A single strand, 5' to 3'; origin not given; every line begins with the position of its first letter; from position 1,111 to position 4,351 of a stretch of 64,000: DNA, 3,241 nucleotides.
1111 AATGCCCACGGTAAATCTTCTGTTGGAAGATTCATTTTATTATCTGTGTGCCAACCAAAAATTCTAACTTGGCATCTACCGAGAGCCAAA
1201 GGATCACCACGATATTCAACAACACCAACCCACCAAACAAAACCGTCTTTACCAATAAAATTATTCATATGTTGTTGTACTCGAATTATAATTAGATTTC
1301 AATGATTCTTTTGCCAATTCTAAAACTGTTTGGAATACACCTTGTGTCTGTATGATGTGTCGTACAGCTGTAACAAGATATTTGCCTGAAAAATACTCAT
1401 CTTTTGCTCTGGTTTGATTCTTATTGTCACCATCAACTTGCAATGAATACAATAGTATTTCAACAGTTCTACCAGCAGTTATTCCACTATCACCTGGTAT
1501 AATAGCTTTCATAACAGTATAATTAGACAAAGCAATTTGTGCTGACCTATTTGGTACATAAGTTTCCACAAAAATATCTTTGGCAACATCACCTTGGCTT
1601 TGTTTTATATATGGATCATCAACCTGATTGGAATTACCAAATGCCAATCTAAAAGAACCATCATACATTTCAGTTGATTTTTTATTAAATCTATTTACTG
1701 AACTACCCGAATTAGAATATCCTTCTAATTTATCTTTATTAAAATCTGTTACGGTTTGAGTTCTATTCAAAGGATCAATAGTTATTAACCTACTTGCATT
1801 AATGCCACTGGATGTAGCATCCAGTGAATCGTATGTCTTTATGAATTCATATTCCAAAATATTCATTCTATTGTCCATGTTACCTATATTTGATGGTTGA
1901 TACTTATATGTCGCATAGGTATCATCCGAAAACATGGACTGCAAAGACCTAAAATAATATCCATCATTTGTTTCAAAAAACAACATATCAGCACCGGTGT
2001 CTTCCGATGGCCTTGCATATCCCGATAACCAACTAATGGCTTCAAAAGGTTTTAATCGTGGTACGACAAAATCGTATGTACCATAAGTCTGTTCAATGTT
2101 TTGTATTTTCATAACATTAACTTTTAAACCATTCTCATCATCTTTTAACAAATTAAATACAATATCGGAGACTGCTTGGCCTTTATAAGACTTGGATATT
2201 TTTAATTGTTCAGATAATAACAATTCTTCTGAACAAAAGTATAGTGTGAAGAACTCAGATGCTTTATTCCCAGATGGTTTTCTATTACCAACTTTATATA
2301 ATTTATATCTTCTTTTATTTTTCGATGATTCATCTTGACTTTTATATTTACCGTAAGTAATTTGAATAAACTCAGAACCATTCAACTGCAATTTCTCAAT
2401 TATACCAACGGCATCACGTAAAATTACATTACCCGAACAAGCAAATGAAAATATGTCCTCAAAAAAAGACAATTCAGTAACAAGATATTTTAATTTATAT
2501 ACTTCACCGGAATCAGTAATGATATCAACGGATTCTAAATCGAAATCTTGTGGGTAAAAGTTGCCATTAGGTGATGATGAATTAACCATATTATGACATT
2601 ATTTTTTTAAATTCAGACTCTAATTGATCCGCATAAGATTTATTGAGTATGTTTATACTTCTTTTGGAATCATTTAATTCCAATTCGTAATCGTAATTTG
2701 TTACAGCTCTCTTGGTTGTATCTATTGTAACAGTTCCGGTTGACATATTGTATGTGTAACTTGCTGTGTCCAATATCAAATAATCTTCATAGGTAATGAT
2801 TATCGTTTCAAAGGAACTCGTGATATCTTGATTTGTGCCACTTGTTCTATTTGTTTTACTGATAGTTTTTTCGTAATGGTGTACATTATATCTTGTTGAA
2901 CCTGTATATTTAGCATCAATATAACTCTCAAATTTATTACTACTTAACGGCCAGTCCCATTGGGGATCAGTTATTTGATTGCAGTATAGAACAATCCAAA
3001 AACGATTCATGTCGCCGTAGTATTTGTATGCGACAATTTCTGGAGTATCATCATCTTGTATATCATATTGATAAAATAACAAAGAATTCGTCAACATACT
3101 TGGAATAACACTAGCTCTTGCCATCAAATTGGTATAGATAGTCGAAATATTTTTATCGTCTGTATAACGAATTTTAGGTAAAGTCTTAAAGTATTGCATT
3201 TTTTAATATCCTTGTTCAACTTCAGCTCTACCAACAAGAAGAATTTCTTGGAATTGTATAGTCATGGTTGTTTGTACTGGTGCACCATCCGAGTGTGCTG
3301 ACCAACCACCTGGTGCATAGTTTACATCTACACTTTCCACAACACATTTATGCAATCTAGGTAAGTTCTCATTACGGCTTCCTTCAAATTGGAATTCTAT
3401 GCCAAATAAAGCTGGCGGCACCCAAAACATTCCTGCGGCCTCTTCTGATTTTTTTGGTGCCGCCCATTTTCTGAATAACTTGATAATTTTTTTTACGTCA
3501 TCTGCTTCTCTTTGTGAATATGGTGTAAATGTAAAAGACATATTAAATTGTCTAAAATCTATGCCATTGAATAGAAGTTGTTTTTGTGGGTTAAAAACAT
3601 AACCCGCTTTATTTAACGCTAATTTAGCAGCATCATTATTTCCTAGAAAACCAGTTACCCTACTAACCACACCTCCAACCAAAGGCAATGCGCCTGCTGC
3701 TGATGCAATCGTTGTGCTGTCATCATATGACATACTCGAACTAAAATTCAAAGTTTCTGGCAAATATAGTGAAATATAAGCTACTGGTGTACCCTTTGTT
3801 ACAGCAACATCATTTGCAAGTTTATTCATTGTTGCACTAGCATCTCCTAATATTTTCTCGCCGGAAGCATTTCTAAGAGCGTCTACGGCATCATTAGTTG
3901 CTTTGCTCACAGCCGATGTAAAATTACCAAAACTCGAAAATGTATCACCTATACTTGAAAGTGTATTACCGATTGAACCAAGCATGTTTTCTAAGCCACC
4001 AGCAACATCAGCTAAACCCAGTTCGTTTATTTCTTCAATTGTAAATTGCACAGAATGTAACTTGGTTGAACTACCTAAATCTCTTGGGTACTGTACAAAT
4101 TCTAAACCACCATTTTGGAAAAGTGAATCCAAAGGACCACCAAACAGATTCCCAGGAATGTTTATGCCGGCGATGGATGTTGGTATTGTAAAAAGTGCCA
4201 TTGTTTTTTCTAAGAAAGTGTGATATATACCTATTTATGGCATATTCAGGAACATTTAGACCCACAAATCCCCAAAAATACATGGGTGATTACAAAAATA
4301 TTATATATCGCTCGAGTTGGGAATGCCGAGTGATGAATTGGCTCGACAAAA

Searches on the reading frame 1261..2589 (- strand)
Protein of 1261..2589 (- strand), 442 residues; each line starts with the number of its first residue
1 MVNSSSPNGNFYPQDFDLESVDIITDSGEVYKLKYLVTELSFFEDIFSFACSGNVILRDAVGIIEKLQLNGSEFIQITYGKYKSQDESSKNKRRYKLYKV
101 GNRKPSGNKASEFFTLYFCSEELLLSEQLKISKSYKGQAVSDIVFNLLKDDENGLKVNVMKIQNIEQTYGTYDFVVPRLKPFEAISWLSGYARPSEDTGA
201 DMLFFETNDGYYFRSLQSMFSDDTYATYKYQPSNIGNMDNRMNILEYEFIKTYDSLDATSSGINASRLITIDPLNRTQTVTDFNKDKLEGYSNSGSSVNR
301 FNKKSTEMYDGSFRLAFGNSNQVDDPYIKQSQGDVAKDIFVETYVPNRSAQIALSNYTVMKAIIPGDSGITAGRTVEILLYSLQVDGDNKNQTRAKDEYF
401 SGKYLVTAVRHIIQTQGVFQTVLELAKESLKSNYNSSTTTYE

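Call 14: search_protein_families(library=phrogs, proteins=[window:1261-2589:-], max_evalue=0.001)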
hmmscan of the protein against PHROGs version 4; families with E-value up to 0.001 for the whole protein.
window:1261-2589:- (442 aa): 1 family
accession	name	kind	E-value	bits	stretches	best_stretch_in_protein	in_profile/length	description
phrog_350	-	tail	6.4e-71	240.6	1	11-435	8-433/436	tail protein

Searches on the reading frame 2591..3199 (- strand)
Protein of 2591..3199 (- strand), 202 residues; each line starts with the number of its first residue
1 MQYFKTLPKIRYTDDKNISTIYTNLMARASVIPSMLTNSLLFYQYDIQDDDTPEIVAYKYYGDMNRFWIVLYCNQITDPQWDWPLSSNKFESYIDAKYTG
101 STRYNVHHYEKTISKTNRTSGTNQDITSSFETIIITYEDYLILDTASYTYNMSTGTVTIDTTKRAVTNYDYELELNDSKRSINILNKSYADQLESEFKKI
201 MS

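Call 52: search_protein_families(library=phrogs, proteins=[window:2591-3199:-], max_evalue=0.00001)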
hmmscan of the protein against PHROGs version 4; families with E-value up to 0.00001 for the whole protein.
window:2591-3199:- (202 aa): 1 family
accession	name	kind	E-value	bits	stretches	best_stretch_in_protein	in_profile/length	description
phrog_232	-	tail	6.3e-43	148.5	1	1-201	2-192/296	baseplate wedge subunit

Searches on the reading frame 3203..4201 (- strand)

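Call 51: search_protein_families(library=phrogs, proteins=[window:3203-4201:-], max_evalue=0.00001)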
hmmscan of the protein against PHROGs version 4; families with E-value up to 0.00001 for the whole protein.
window:3203-4201:- (332 aa): 1 family
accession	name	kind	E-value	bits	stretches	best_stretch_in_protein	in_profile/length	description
phrog_230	-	tail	1.4e-45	157.5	1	37-331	292-585/628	baseplate tail tube cap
